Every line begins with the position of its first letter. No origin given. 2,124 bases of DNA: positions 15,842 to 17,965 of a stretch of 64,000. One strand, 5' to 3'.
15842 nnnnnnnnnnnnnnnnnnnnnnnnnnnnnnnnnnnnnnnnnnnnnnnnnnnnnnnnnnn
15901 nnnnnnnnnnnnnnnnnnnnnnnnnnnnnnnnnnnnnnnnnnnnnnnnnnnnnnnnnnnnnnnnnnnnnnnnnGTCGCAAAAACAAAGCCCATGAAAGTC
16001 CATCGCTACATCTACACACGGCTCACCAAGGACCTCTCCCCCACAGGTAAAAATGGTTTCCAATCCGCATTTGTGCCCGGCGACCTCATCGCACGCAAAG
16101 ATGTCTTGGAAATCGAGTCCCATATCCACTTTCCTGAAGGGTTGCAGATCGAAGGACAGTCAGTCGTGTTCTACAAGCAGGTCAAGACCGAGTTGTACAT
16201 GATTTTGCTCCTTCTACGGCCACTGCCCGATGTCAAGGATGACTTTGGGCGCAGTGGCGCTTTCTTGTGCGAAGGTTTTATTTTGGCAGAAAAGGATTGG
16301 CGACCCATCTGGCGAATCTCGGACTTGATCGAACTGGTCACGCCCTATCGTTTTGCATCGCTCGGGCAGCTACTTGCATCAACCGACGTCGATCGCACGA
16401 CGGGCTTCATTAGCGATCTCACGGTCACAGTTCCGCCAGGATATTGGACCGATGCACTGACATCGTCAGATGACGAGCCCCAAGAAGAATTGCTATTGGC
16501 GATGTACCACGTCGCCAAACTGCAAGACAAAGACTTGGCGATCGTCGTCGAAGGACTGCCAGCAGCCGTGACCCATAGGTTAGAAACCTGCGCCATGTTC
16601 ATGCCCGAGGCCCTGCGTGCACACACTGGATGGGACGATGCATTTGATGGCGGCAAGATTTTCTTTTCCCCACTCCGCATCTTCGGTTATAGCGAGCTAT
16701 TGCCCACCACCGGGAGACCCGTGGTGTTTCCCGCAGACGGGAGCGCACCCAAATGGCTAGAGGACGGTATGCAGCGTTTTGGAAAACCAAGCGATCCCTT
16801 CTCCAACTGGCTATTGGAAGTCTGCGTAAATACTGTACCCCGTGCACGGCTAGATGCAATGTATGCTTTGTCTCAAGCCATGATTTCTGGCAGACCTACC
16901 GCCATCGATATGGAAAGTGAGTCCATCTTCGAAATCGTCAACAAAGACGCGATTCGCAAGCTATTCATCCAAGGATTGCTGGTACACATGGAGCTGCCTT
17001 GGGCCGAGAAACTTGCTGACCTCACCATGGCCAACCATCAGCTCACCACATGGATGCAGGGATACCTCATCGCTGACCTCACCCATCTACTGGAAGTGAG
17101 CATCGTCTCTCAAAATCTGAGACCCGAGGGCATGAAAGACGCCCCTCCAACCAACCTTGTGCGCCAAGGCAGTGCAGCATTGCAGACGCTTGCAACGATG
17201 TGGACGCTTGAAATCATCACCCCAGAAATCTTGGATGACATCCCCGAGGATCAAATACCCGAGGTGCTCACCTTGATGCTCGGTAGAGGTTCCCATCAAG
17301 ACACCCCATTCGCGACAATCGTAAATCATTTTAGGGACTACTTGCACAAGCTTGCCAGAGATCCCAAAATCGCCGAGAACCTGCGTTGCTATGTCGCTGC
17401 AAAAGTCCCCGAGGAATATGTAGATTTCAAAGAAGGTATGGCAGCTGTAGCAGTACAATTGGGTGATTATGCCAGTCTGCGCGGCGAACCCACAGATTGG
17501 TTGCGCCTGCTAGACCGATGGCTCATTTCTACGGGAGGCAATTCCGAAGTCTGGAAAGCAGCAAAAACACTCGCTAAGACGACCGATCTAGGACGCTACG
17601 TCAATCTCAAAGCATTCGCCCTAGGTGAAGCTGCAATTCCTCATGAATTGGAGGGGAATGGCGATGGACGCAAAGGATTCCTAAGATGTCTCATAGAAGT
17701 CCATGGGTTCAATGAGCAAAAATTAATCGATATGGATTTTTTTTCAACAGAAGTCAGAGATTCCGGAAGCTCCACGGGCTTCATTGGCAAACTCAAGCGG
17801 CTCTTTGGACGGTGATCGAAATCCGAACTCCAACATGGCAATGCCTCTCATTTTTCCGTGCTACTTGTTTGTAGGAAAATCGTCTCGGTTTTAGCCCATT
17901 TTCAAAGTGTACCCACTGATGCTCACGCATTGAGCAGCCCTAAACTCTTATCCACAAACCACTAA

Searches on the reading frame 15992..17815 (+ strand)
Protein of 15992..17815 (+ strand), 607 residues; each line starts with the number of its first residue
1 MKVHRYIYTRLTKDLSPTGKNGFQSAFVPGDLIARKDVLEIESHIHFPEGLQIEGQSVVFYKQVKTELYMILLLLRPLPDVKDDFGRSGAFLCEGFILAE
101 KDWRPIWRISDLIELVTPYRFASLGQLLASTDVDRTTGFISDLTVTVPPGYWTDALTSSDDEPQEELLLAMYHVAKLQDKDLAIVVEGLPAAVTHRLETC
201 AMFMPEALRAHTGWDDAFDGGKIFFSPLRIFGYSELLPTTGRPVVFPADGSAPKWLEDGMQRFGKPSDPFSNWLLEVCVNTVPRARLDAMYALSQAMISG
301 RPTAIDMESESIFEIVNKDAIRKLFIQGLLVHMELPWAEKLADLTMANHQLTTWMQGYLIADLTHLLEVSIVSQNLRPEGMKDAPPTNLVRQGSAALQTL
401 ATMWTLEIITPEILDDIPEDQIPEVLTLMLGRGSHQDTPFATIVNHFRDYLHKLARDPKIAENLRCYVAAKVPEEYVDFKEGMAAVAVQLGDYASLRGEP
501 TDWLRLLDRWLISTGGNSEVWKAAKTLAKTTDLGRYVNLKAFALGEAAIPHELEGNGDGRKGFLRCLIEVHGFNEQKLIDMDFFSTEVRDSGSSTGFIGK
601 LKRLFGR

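Call 6: search_protein_families(library=pfam, proteins=[window:15992-17815:+], max_evalue=0.001)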
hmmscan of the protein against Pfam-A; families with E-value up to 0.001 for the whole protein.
window:15992-17815:+ (607 aa): 0 families

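Call 65: search_protein_representatives(protein=window:15992-17815:+)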
Query: 607 residues. Proteins with E-value up to 0.001 (for the whole library): 122; up to 1e-10: 76; up to 1e-30: 50. The best 122 are listed.
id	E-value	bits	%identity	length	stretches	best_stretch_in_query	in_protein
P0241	3.5e-264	894.1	65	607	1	1-607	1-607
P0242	4.6e-174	596.5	47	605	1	1-606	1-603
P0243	7.9e-141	486.7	41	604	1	1-606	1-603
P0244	2.7e-131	455.2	37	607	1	1-604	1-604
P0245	9.4e-93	327.9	46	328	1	279-606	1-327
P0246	6.5e-77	275.6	31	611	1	2-606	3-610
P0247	6.1e-73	262.5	31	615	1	1-588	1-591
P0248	2.7e-70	253.8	30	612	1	1-606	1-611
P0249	2.1e-55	204.5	31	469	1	1-433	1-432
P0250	1.9e-53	198.1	27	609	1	4-589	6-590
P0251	9.6e-53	195.8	26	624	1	1-604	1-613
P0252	9.8e-53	195.8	48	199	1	413-607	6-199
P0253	1.1e-52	195.6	27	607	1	2-606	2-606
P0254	2.1e-48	181.4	30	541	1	1-421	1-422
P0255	7.8e-48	179.6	26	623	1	1-605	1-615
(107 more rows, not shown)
